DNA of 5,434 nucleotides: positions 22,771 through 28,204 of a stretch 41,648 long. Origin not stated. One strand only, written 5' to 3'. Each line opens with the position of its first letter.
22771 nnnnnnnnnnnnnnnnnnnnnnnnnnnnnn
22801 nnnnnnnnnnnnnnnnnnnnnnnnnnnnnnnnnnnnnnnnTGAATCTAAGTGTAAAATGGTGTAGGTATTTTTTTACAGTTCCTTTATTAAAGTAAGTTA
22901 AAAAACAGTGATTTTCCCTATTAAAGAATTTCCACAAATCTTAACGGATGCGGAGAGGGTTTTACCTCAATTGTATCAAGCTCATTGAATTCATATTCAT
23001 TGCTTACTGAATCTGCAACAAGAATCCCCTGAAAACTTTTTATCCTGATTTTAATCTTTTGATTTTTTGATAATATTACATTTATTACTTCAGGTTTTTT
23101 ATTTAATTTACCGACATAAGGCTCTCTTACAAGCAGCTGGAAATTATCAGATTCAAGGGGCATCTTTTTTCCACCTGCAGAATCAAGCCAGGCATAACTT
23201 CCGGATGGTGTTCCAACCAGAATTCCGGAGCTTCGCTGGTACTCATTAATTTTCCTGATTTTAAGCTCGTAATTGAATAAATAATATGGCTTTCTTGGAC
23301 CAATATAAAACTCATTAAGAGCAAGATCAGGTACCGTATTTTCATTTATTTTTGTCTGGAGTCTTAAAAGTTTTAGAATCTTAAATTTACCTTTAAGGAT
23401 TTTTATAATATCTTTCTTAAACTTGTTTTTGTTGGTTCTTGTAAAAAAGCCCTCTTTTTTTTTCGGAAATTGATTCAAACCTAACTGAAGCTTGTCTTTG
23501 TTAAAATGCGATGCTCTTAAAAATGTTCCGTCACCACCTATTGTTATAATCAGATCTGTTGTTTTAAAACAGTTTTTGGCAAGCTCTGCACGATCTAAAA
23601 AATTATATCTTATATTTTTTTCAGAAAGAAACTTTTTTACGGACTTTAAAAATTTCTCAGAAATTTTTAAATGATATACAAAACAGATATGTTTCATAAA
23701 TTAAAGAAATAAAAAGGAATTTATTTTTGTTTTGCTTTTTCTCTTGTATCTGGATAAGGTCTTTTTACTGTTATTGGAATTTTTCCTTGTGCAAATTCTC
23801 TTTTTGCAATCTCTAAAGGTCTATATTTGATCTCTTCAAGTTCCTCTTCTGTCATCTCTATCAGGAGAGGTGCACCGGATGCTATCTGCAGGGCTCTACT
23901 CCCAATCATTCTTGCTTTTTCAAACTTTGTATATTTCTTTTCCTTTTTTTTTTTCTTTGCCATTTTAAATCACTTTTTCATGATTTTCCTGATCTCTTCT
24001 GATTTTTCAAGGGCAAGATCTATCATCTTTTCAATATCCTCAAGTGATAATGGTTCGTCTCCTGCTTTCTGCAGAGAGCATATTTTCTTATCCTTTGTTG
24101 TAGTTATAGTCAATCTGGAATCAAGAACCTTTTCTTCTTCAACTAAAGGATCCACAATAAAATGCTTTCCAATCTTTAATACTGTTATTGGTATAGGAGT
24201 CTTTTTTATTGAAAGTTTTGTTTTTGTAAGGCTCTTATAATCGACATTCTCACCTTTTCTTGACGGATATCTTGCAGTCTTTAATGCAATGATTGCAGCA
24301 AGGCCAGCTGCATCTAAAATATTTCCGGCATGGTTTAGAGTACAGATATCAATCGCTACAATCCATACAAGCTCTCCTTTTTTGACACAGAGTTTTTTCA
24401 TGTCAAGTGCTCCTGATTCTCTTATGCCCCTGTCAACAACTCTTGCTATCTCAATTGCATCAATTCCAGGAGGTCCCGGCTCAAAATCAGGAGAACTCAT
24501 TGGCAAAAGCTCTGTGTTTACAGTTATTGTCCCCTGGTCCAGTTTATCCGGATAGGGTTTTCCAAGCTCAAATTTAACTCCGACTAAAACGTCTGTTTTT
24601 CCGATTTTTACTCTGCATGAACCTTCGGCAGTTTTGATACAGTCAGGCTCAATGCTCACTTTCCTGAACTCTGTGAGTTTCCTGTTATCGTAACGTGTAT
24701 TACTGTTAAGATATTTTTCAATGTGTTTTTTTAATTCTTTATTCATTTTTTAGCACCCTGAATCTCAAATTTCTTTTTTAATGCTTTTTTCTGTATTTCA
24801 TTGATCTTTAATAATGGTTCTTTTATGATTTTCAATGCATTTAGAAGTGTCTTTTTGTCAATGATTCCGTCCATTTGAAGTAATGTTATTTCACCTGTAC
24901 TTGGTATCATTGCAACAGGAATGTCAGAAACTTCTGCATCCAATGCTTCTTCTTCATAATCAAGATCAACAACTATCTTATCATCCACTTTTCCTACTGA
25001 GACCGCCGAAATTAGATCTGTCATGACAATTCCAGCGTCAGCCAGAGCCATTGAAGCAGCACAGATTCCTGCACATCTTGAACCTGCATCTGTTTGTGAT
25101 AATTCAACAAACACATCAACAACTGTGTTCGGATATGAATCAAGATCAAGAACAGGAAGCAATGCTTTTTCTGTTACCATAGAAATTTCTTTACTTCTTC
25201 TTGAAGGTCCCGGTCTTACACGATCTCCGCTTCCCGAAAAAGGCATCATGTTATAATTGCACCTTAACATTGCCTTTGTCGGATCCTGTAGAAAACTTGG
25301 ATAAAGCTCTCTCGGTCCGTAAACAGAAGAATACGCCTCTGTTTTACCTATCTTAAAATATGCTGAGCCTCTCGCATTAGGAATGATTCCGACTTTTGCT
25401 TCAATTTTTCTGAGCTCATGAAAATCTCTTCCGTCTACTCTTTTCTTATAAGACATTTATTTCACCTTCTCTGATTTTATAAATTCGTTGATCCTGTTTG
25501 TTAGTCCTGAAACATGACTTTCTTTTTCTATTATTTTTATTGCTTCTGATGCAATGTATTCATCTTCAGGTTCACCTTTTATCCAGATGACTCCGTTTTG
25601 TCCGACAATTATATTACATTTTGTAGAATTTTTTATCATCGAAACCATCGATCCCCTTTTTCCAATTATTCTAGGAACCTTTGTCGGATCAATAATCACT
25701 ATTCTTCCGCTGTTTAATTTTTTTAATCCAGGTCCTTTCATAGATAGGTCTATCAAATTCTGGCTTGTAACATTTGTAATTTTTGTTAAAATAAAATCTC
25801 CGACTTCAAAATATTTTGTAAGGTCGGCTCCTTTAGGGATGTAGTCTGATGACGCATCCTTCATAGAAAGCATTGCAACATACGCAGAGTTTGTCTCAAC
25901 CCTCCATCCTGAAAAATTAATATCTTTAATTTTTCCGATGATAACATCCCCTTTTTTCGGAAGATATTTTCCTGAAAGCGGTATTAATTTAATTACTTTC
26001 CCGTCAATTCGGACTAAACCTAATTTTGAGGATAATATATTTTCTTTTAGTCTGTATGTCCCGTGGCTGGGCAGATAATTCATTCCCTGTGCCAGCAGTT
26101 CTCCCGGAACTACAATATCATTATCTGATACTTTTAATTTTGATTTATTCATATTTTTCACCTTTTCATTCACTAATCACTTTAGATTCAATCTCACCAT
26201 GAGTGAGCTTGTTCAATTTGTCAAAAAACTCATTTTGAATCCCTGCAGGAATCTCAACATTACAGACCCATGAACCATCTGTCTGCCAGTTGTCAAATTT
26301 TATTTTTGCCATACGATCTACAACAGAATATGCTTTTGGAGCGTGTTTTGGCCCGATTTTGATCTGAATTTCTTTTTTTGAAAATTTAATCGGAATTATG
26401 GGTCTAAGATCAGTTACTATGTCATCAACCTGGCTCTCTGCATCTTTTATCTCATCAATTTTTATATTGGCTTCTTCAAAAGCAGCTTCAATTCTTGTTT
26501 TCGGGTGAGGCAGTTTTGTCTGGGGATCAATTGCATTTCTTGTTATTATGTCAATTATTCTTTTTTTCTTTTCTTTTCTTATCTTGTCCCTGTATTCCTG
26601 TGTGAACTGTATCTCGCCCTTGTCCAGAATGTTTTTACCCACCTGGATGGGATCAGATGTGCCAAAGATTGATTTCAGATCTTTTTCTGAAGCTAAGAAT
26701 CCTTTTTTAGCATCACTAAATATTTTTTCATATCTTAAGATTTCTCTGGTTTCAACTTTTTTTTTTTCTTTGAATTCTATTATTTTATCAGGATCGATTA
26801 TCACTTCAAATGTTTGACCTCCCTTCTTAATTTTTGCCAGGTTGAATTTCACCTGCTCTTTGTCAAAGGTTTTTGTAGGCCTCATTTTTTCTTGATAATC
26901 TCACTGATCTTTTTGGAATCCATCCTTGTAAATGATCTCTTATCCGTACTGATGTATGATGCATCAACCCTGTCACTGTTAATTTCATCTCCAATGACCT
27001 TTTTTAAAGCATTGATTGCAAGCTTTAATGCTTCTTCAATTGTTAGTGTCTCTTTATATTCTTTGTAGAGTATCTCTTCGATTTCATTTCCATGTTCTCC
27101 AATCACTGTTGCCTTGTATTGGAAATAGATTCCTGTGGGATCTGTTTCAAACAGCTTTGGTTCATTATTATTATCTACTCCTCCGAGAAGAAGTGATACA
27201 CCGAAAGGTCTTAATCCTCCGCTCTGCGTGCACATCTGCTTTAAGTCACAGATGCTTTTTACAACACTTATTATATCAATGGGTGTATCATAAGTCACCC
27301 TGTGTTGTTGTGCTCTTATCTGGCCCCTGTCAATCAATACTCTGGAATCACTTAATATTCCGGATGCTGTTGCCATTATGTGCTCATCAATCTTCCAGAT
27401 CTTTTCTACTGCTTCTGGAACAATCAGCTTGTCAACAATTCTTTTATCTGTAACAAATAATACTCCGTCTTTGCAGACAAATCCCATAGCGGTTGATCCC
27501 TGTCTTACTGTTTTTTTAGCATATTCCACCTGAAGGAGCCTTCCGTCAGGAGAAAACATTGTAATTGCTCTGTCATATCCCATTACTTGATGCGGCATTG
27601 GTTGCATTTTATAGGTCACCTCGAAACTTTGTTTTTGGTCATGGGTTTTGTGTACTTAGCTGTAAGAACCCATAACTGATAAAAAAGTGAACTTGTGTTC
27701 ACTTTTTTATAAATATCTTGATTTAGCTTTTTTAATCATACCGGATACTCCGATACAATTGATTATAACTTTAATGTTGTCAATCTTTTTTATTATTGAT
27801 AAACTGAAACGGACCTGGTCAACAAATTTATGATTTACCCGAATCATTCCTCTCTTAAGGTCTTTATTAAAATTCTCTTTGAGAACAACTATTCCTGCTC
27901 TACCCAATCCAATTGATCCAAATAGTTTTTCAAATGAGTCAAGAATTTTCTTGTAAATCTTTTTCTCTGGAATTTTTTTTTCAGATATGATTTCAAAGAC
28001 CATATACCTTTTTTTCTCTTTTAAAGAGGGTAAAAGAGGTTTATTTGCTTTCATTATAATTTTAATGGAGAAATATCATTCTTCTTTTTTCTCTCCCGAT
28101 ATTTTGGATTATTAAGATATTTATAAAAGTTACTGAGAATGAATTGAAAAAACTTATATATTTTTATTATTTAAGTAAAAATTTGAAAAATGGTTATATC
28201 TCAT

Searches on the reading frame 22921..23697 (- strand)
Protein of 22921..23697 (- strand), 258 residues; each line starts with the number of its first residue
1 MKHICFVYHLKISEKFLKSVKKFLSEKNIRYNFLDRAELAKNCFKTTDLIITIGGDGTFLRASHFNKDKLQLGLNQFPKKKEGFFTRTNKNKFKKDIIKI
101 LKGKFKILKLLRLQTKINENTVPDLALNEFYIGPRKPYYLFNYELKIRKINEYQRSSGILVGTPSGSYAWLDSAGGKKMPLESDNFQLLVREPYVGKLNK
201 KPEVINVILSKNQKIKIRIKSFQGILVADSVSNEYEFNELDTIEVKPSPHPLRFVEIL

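Call 38: search_protein_families(library=pfam, proteins=[window:22921-23697:-])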
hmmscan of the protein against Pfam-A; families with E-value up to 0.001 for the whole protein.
window:22921-23697:- (258 aa): 2 families
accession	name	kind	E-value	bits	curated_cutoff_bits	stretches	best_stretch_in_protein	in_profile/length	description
PF20143.4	NAD_kinase_C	-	4.4e-10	39.8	23.7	1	127-256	1-125/126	ATP-NAD kinase C-terminal domain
PF01513.26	NAD_kinase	-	3e-06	28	25.5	1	35-104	61-129/130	ATP-NAD kinase N-terminal domain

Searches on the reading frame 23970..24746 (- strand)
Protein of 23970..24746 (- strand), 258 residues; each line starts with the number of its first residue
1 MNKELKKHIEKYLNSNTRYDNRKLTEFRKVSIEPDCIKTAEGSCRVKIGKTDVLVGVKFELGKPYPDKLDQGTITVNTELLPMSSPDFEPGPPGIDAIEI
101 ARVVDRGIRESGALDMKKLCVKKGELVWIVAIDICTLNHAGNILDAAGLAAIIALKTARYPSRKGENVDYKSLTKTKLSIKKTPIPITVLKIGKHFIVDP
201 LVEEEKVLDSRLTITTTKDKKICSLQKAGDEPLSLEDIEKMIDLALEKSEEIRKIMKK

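Call 38: search_protein_families(library=pfam, proteins=[window:23970-24746:-])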
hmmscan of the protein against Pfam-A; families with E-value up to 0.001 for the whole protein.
window:23970-24746:- (258 aa): 2 families
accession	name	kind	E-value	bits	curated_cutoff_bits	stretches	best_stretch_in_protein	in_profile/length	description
PF01138.27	RNase_PH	-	1.5e-30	106.7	25.5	1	26-161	1-130/130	3' exoribonuclease family, domain 1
PF03725.20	RNase_PH_C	-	4.6e-17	62.2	20.8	1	184-247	3-66/67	3' exoribonuclease family, domain 2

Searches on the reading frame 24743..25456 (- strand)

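Call 38: search_protein_families(library=pfam, proteins=[window:24743-25456:-])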
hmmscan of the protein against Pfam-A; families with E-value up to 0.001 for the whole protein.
window:24743-25456:- (237 aa): 2 families
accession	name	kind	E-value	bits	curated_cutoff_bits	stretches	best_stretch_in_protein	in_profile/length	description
PF01138.27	RNase_PH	-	8.2e-30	104.3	25.5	1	14-143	1-129/130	3' exoribonuclease family, domain 1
PF03725.20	RNase_PH_C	-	2.6e-12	47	20.8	1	147-210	1-63/67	3' exoribonuclease family, domain 2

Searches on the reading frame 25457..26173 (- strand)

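Call 38: search_protein_families(library=pfam, proteins=[window:25457-26173:-])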
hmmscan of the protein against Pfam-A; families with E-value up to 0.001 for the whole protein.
window:25457-26173:- (238 aa): 5 families
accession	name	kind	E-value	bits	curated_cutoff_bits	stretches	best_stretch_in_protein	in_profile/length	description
PF15985.11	KH_6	-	2.2e-09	37.9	27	1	156-203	1-46/47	KH domain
PF21266.3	RRP4_S1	-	1.4e-08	35.3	27.3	1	69-106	1-38/73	RRP4, S1 domain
PF14382.12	ECR1_N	-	3.2e-08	33.6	27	1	20-57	1-38/38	Exosome complex exonuclease RRP4 N-terminal region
PF22625.2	ECR1_N_2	-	1.3e-07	31.8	27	1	19-66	2-50/51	Exosome RNA binding protein RRP4 N-terminal domain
PF00013.35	KH_1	-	1.9e-07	31.2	21.5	1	159-212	4-64/66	KH domain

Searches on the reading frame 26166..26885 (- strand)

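Call 38: search_protein_families(library=pfam, proteins=[window:26166-26885:-])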
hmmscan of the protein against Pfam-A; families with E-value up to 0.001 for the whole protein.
window:26166-26885:- (239 aa): 3 families
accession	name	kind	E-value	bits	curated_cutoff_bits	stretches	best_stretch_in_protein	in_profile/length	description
PF01172.24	SBDS_N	-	3.3e-21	75.5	24.6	1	17-99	5-87/88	Shwachman-Bodian-Diamond syndrome (SBDS) N-terminal domain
PF09377.16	SBDS_domain_II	-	4.4e-20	71.8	27.2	1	108-168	1-61/62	SBDS protein, domain II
PF20268.4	SBDS_C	-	3.6e-17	62.4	27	1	172-238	2-70/71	SBDS protein, C-terminal domain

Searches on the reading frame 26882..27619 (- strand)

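Call 38: search_protein_families(library=pfam, proteins=[window:26882-27619:-])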
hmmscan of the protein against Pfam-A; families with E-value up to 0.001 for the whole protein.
window:26882-27619:- (245 aa): 2 families
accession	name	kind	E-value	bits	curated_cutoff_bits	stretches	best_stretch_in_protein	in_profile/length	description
PF00227.31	Proteasome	-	2.6e-53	180.9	22.4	1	38-222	1-188/189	Proteasome subunit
PF10584.14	Proteasome_A_N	-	1.6e-12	47.3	27.7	1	15-36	1-22/23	Proteasome subunit A N-terminal signature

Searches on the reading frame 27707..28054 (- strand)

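Call 38: search_protein_families(library=pfam, proteins=[window:27707-28054:-])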
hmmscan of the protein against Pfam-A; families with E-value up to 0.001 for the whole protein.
window:27707-28054:- (115 aa): 1 family
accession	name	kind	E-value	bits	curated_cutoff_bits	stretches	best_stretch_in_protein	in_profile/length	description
PF01900.24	RNase_P_Rpp14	-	9e-22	77.6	23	1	16-114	1-103/104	Rpp14/Pop5 family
